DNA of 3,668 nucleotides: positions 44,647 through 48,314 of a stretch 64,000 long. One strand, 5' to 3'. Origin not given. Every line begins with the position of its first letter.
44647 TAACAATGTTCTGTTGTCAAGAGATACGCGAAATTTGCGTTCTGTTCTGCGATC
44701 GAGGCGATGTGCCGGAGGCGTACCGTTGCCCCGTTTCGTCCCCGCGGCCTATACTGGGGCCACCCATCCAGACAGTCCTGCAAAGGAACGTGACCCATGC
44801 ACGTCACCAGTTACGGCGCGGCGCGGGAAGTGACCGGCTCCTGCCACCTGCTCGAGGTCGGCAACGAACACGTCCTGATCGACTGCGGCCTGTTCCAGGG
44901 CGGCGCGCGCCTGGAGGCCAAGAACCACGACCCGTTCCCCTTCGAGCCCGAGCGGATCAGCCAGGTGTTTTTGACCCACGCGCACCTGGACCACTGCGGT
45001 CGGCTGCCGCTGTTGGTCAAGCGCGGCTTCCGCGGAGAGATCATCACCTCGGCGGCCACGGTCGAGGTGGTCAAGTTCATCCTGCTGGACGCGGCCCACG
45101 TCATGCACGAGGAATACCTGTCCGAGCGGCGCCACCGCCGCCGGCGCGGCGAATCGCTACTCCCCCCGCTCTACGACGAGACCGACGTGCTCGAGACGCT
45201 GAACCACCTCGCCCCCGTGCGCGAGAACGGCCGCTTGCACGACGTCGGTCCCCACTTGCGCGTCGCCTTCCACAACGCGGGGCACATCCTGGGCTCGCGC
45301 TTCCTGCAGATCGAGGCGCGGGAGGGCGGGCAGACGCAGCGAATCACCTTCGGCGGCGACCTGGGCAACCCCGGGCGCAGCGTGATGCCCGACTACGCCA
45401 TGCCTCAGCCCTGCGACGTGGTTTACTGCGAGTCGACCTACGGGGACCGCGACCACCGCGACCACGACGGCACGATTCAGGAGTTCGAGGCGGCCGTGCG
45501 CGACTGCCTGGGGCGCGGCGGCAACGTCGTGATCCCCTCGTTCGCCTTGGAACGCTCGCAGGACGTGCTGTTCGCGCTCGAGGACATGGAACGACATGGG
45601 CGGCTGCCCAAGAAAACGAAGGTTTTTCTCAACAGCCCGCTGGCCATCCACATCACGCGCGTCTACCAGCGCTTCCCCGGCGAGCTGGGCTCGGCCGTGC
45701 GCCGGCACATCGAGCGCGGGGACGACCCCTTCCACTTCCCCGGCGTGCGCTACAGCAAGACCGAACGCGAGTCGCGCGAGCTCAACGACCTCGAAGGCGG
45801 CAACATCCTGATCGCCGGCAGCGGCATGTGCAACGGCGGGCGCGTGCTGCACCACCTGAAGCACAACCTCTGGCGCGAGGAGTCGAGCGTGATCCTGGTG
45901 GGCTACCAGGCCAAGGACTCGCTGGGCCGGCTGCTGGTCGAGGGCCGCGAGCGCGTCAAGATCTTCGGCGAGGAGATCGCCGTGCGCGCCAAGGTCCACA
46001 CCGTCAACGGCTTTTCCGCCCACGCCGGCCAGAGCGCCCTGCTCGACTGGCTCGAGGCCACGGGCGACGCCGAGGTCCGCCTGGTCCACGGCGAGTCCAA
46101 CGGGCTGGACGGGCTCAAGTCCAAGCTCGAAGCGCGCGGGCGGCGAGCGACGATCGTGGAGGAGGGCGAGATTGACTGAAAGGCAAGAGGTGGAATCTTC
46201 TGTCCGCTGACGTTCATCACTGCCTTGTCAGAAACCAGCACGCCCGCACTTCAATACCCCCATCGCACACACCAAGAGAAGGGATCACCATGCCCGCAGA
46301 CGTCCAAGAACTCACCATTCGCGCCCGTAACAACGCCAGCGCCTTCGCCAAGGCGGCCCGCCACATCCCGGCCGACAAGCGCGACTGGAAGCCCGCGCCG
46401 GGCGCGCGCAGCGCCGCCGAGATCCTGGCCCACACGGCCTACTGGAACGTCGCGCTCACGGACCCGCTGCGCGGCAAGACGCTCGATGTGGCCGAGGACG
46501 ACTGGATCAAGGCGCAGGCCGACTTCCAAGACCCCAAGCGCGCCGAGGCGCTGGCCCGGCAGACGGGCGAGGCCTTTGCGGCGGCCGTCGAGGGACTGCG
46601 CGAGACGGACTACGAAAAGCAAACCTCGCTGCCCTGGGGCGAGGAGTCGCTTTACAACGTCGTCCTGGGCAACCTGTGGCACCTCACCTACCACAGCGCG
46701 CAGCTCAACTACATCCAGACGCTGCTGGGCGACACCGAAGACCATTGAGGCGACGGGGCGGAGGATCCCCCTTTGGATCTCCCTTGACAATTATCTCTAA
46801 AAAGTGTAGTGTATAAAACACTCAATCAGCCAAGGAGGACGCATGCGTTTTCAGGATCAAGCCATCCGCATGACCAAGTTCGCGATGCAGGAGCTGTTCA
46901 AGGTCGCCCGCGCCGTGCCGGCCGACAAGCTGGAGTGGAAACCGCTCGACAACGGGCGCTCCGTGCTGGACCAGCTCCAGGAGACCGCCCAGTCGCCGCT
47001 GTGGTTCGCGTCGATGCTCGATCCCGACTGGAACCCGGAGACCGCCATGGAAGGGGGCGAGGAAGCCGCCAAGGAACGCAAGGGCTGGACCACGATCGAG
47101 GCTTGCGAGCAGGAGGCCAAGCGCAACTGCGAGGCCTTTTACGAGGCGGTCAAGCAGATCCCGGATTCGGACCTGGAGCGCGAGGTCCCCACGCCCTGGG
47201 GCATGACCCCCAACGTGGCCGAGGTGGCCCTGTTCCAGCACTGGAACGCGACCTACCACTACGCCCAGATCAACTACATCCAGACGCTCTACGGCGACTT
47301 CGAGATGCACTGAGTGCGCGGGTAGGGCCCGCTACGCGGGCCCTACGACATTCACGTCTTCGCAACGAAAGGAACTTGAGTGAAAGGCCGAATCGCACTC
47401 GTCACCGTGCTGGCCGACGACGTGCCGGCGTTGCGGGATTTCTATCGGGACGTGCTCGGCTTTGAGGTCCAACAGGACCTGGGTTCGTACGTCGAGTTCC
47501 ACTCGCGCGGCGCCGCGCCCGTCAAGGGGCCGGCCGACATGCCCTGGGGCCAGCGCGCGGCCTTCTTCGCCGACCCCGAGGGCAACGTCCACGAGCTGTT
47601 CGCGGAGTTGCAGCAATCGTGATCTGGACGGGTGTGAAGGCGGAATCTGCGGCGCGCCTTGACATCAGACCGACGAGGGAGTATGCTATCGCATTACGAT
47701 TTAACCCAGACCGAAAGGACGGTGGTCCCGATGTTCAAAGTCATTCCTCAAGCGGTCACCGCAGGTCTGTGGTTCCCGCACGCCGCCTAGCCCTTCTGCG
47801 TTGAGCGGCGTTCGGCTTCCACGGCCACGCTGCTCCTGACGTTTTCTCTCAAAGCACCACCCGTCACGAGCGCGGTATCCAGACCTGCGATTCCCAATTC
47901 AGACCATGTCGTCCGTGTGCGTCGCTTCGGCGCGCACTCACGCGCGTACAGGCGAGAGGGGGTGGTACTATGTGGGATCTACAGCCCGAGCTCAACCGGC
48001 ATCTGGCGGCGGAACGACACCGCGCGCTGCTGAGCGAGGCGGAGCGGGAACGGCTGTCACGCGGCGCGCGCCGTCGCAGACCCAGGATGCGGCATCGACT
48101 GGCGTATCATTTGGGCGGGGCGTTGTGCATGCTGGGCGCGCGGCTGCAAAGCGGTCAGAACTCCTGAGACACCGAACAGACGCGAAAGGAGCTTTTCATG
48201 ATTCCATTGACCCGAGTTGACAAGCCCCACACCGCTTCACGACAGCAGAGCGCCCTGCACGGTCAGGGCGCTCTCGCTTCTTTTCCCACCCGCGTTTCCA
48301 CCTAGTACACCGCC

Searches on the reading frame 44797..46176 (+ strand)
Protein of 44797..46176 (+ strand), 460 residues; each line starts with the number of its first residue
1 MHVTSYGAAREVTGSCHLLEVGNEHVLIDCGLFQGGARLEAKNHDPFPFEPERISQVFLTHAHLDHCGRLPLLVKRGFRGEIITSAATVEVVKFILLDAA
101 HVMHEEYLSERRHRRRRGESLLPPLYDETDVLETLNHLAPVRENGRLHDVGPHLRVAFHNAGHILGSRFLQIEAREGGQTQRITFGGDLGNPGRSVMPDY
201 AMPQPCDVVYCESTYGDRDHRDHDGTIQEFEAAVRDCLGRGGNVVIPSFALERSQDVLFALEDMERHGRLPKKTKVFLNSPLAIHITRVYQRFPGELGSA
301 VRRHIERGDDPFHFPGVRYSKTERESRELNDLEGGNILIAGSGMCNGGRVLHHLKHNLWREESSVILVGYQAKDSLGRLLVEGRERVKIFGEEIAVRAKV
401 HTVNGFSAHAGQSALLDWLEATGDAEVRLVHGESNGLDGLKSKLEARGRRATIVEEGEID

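Call 17: find_related_loci(query=window:44797-46176:+, collection=genome_contigs, flank=6000)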
Query window:44797-46176:+ (460 aa) in genome_contigs; peptide patterns used: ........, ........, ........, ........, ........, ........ (x = any residue, [..] = any of these).
600 stretches matched a pattern (row limit reached: there are more); 592 encode a relative of the query (tblastn E <= 1e-3); the best 80 are kept; 80 distinct loci.
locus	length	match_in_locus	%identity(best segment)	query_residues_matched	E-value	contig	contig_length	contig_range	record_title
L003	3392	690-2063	47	3-459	4e-150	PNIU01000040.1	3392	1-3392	MAG: Sulfurihydrogenibium sp. isolate ARK-13 NODE_2396_length_3392_cov_32.7081, whole genome shotgun sequence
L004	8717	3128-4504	48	1-458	5e-144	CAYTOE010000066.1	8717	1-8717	MAG TPA_asm: uncultured Aquificales bacterium isolate SRP144503_co3_169 genome assembly, contig: NODE_2885_length_8717_c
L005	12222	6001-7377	47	1-458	9e-142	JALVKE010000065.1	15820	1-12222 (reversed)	MAG: Persephonella sp. isolate A1_metabat2_scaf2bin.131 A1_NODE_1404_length_15820_cov_4.068948, whole genome shotgun seq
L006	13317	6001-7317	48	1-444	6e-137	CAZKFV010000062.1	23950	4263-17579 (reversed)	MAG TPA_asm: uncultured Thermotogae bacterium isolate SRP067234_co1_261 genome assembly, contig: k99_165389, whole genom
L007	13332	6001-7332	46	1-448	3e-132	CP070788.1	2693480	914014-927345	MAG: Nitrospiraceae bacterium isolate bin1476 chromosome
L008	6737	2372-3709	46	1-445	2e-132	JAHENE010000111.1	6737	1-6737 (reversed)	MAG: Thiobacillaceae bacterium isolate Ww98 NODE_31783_length_6737_cov_2.578446, whole genome shotgun sequence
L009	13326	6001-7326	49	6-448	7e-132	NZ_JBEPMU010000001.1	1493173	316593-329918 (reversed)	Dyella japonica strain 1073 Ga0438561_01, whole genome shotgun sequence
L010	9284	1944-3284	46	1-444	4e-131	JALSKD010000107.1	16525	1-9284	MAG: Gammaproteobacteria bacterium isolate 354-166_metabat2_scaf2bin.138 354-166_scaffold_3415_c1, whole genome shotgun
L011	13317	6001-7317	46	1-437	2e-130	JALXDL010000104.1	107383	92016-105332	MAG: Desulfobulbaceae bacterium isolate T2_metabat2_scaf2bin.285 T2_NODE_62_length_107383_cov_2.778651, whole genome sho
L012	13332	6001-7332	47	4-448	4e-130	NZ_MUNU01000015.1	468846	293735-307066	Rhodanobacter sp. B05 NODE_3_length_468846_cov_14.3677_ID_5, whole genome shotgun sequence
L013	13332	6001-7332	47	4-448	2e-128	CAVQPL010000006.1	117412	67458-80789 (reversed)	MAG: uncultured beta proteobacterium isolate MFD09964.bin.2.268 genome assembly, contig: contig_30715, whole genome shot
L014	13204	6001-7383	45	1-458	2e-128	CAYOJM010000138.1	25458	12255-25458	MAG TPA_asm: uncultured Sedimenticola sp. isolate binchicken_co219_259 genome assembly, contig: k141_1575329, whole geno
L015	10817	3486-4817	48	4-448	3e-128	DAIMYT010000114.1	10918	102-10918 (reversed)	MAG TPA_asm: Dokdonella sp. isolate CTOTU2284 NODE_2738_length_10918_cov_4.356715, whole genome shotgun sequence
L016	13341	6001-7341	45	1-448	6e-128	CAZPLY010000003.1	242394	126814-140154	MAG TPA_asm: uncultured Dokdonella sp. isolate binchicken_co179_43 genome assembly, contig: NODE_207_length_242394_cov_1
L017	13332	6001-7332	48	4-448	7e-128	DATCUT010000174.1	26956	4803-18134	MAG TPA_asm: Rhodanobacter sp. isolate SMAG_U7366 k141_54878, whole genome shotgun sequence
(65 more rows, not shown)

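Call 71: list_cluster_members(proteins=[P0002, window:44797-46176:+, window:43430-44398:+, window:46290-46745:+, window:44457-44618:-])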
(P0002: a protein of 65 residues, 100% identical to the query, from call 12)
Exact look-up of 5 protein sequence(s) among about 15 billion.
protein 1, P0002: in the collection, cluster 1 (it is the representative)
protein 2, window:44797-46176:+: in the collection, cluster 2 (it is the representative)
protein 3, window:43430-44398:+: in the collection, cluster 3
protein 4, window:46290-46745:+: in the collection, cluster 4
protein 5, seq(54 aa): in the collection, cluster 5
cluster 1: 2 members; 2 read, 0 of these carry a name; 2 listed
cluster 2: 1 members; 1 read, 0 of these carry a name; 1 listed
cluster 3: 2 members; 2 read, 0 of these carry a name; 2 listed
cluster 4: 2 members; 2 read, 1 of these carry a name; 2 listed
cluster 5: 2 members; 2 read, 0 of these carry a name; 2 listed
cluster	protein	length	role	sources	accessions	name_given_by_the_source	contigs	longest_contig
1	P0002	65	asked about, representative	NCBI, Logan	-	-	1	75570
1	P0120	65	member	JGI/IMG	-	-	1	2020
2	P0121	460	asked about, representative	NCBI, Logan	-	-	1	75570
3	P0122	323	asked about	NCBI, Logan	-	-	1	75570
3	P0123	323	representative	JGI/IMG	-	-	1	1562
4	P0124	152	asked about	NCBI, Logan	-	-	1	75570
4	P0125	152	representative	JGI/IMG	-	hypothetical protein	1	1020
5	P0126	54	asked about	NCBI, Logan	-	-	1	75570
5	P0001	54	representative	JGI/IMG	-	-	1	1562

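Call 95: search_protein_families(library=ncbifam, proteins=[window:44797-46176:+], max_evalue=0.00001)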
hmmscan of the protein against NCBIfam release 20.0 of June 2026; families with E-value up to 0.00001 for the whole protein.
window:44797-46176:+ (460 aa): 6 families
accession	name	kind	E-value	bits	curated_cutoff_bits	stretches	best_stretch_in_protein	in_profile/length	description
NF045584.1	cas14_MBL_CASP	equivalog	8.6e-105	351.4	800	1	1-445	1-425/612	type VII CRISPR-associated protein Cas14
TIGR03675.1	arCOG00543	equivalog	8.8e-76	255.5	580.2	1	2-453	176-620/631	beta-CASP ribonuclease aCPSF1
TIGR04122.1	Xnuc_lig_assoc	equivalog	5.6e-10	38.5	325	1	154-279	78-205/326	ligase-associated DNA damage response exonuclease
NF033105.1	bla_subclass_B3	equivalog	4.8e-06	26.1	240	0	15-91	24-98/257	subclass B3 metallo-beta-lactamase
TIGR02651.1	RNase_Z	equivalog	6.5e-06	25.4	292.95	0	15-81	19-80/302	ribonuclease Z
NF000801.0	PRK00055.1-3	equivalog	7.2e-06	25.3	252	0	15-74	21-74/307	ribonuclease Z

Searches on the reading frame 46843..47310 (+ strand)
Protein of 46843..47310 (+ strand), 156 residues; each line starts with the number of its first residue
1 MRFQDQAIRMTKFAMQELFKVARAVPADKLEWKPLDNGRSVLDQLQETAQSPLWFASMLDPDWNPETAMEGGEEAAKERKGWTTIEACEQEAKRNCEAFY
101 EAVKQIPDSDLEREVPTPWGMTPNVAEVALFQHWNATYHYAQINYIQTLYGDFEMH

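Call 43: find_homologous_proteins(query=window:46843-47310:+, max_evalue=1e-10)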
Query window:46843-47310:+ (156 aa): 115 proteins with E <= 1e-10 among 149 candidates.
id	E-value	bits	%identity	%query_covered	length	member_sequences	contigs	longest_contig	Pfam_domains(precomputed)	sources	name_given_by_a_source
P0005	2.3e-91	321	88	100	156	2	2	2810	PF12867.13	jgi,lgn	-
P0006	1.9e-82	293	81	100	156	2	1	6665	-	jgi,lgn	-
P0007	1.2e-52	196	54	100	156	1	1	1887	PF12867.13,PF05163.18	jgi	-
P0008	6.1e-45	171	51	100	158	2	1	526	-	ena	-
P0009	7.4e-45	170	52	100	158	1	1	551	-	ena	-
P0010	3.0e-43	165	51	100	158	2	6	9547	PF12867.13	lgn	-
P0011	8.4e-43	164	50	100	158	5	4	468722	-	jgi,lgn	jgi:uncharacterized damage-inducible protein DinB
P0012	1.2e-42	163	50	100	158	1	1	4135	PF12867.13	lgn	-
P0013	5.4e-42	161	48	100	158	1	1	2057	-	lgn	-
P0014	8.3e-40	154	52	100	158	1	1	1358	PF12867.13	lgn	-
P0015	5.8e-39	151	46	100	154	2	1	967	PF12867.13,PF05163.18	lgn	-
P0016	1.6e-38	150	50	99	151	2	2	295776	-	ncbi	-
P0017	3.6e-38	149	50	99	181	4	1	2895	-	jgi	-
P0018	5.6e-38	148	47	99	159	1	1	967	-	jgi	jgi:uncharacterized damage-inducible protein DinB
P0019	6.6e-38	148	49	100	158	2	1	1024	-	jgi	jgi:hypothetical protein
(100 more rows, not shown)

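Call 44: find_encoding_contigs(protein=P0006, flank=10000, max_places=4)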
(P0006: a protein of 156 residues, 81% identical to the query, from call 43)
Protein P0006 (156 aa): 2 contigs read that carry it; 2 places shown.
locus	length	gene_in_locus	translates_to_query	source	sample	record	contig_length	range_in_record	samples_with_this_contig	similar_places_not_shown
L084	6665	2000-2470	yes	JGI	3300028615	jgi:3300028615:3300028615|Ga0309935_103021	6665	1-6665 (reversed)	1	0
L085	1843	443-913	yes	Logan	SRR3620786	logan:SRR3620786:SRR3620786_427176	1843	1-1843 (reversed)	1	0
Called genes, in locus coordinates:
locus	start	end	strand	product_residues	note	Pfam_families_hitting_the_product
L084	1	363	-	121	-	?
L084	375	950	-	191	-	PF22544:HYDIN_VesB_CFA65-like_Ig (faint), PF07610:DUF1573 (weak)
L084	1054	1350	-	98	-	-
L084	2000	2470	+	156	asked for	-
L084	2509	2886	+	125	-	-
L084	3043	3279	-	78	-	-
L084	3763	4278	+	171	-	-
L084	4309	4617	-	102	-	PF05016:ParE_toxin (weak)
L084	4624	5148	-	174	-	-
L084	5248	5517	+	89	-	-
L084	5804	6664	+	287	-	?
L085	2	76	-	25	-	?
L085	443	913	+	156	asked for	-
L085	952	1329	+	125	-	-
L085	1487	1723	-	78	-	-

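Call 45: find_encoding_contigs(protein=P0005, flank=10000, max_places=4)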
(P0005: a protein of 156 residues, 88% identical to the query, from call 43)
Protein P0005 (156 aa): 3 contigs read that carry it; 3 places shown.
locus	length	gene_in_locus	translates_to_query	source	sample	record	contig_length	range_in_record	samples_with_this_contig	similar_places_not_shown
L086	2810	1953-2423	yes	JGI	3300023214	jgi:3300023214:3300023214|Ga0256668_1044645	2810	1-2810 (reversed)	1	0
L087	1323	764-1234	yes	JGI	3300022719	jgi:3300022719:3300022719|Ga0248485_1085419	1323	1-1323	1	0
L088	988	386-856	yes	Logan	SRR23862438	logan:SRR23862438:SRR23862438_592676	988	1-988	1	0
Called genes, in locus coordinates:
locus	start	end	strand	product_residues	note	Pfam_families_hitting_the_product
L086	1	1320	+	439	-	?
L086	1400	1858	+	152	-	PF12867:DinB_2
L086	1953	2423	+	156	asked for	PF12867:DinB_2 (weak)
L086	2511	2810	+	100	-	?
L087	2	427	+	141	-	?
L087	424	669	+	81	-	-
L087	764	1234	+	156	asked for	PF12867:DinB_2 (weak)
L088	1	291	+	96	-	?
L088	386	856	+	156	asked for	PF12867:DinB_2 (weak)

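Call 92: find_encoding_contigs(protein=P0011, flank=10000, max_places=3)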
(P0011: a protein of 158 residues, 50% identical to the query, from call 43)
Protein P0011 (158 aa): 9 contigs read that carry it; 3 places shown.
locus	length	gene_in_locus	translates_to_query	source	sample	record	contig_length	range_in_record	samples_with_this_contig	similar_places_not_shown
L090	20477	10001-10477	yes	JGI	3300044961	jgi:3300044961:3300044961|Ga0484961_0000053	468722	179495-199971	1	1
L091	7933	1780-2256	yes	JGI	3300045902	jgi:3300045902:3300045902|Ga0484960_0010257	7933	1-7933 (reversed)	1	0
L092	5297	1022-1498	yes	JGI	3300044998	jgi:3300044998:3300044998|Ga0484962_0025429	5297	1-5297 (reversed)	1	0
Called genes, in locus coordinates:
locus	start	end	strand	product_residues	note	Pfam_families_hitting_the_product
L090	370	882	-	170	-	-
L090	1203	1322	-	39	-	-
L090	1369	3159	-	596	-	PF00176:SNF2-rel_dom, PF00270:DEAD (weak), PF04851:ResIII, PF00271:Helicase_C, PF04471:Mrr_cat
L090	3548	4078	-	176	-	-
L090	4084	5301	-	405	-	PF10923:BrxC_BrxD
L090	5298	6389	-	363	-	PF10923:BrxC_BrxD (weak)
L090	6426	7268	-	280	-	PF04782:DUF632 (faint)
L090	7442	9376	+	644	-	PF01134:GIDA, PF07992:Pyr_redox_2 (weak), PF12831:FAD_oxidored (weak), PF21680:GIDA_C_1st, PF13932:SAM_GIDA_C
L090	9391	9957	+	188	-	PF05685:Uma2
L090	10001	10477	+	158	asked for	-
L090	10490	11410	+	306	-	PF13580:SIS_2, PF22198:GKRP_SIS_2 (weak), PF22645:GKRP_SIS_N, PF01380:SIS (weak), PF20741:GKRP-like_C (weak)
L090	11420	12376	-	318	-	PF01208:URO-D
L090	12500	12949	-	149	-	PF01402:RHH_1 (weak), PF08753:NikR_C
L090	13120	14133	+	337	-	PF00089:Trypsin, PF13365:Trypsin_2, PF00595:PDZ, PF13180:PDZ_2, PF17820:PDZ_6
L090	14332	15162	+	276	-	PF05721:PhyH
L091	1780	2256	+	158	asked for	-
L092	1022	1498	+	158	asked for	-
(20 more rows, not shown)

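Call 93: find_encoding_contigs(protein=P0016, flank=10000, max_places=3)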
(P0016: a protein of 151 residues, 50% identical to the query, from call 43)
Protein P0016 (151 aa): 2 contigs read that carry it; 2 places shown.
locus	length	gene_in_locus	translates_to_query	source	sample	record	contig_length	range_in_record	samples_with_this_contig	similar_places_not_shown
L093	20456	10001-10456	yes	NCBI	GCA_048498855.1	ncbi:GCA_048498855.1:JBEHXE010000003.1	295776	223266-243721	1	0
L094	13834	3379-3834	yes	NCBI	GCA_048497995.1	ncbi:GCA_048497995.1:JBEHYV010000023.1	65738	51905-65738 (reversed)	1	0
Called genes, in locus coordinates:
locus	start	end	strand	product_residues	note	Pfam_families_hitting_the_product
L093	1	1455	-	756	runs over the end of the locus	PF02465:FliD_N, PF07196:Flagellin_IN (faint), PF07195:FliD_C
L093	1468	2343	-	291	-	PF08668:HDOD, PF01966:HD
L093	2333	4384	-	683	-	PF01627:Hpt, PF07194:P2, PF02895:H-kinase_dim, PF02518:HATPase_c, PF01584:CheW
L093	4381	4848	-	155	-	PF01584:CheW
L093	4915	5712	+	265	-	PF00702:Hydrolase (faint), PF05116:S6PP (weak), PF08282:Hydrolase_3, PF05116:S6PP (weak)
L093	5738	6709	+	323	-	PF19077:Big_13 (faint)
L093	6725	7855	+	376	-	-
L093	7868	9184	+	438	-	PF00656:Peptidase_C14 (weak)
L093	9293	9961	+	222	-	PF00215:OMPdecase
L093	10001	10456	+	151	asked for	-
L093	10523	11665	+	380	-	-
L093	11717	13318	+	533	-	PF05681:Fumerase, PF05683:Fumerase_C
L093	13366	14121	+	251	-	PF10127:RlaP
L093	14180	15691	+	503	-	PF13687:DUF4153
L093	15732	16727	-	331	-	PF02826:2-Hacid_dh_C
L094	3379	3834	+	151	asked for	-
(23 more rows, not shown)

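Call 95: search_protein_families(library=ncbifam, proteins=[window:46843-47310:+], max_evalue=0.00001)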
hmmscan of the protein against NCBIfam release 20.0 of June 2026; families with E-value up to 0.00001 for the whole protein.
window:46843-47310:+ (156 aa): 0 families

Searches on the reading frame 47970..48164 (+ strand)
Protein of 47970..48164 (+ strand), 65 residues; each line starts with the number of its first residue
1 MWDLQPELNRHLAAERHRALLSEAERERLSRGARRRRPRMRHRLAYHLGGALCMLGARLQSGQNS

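Call 5: search_protein_families(library=pfam, proteins=[window:47970-48164:+], max_evalue=10)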
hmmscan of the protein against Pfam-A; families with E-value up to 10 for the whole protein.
seq(65 aa): 1 family
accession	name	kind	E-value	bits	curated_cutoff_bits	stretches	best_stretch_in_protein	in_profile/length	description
PF19968.4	VMAP-M7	-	0.081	13.5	27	1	1-37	32-65/160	vWA-MoxR associated protein middle region (VMAP-M) 7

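Call 12: find_homologous_proteins(query=window:47970-48164:+, max_evalue=10)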
Query seq(65 aa) (65 aa): 1 proteins with E <= 10 among 3 candidates.
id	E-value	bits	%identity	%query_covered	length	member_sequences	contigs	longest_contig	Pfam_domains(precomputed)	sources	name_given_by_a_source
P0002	1.1e-33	131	100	100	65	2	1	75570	-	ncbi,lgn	-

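Call 14: find_encoding_contigs(protein=P0002, flank=10000, max_places=4)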
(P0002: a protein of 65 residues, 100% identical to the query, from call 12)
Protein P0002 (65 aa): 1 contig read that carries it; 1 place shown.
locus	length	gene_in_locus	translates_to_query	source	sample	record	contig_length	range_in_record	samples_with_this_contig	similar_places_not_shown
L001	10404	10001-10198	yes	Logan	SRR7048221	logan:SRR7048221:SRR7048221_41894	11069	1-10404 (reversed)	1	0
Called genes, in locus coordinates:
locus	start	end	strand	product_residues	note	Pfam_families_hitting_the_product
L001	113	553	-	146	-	-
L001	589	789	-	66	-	-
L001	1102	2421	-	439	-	PF05977:MFS_3, PF07690:MFS_1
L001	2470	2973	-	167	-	PF25168:Beta-prop_WDR36-Utp21_2nd, PF25172:Beta-prop_WDR3_2nd, PF25391:WD40_Gbeta, PF25460:Beta-prop_Aladin, PF23414:Beta-prop_EML_2, PF24807:WD40_CDC20-Fz, PF25174:Beta-prop_THOC3, PF25175:Beta-prop_WDR5, +38 more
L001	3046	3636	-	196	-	PF00027:cNMP_binding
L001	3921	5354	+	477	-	PF00171:Aldedh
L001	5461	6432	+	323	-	PF00491:Arginase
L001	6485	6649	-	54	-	-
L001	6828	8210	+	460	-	PF00753:Lactamase_B, PF23023:Anti-Pycsar_Apyc1 (faint), PF12706:Lactamase_B_2 (weak), PF10996:Beta-Casp, PF07521:RMMBL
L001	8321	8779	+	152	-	PF12867:DinB_2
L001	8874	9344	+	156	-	PF12867:DinB_2 (weak)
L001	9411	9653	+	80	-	PF00903:Glyoxalase (faint), PF12681:Glyoxalase_2 (faint)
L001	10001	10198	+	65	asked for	-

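Call 19: search_protein_families(library=ncbifam, proteins=[window:47970-48164:+], max_evalue=10)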
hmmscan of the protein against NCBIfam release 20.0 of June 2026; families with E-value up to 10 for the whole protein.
seq(65 aa): 0 families

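Call 56: search_protein_families(library=phrogs, proteins=[window:47970-48164:+], max_evalue=1)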
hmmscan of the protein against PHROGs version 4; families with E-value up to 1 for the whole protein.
seq(65 aa): 0 families

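Call 57: search_protein_families(library=padloc, proteins=[window:47970-48164:+], max_evalue=1)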
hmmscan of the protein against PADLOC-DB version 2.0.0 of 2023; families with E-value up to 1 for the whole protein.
seq(65 aa): 1 family
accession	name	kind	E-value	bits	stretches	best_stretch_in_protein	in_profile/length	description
PDLC00975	Cas9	-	0.73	5.9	1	23-49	53-79/1120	Cas9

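Call 73: find_encoding_contigs(protein=P0120, flank=5000, max_places=4)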
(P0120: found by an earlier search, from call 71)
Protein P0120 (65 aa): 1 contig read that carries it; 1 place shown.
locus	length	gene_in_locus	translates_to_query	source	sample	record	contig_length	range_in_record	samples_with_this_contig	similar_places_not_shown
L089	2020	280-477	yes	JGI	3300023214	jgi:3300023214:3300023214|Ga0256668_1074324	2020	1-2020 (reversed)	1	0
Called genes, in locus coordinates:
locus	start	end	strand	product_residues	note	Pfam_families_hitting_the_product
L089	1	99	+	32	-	?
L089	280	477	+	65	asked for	-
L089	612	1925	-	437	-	-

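Call 97: search_dna_similar(query=window:47970-48164:+, collection=plasmids, mode=protein, max_evalue=0.1, max_rows=10)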
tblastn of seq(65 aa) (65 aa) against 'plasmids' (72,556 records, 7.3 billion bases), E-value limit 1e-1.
No match.

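Call 98: search_dna_similar(query=window:47970-48164:+, collection=plasmids, mode=protein, max_evalue=10, max_rows=25)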
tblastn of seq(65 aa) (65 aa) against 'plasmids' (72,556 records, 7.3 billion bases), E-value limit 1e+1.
No match.

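Call 104: predict_structure(alignment_id=A7)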
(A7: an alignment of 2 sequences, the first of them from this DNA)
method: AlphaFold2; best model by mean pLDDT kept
length: 65 residues; sequences in the alignment: 2
mean_pLDDT: 76.7   pTM: 0.34
mean pLDDT of the five models: 76.7, 75.8, 72.8, 71.6, 71.2
residues with pLDDT >= 90: 9; 70-90: 38; 50-70: 18; < 50: 0
segments of 3 or more residues with pLDDT < 50: none
pLDDT, mean of each block of 10 residues (from residue 1): 70 84 78 60 82 90 71
secondary structure, 60 per line:
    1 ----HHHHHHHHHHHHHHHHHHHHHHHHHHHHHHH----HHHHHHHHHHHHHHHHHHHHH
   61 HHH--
elements in order: H5-35 H40-63
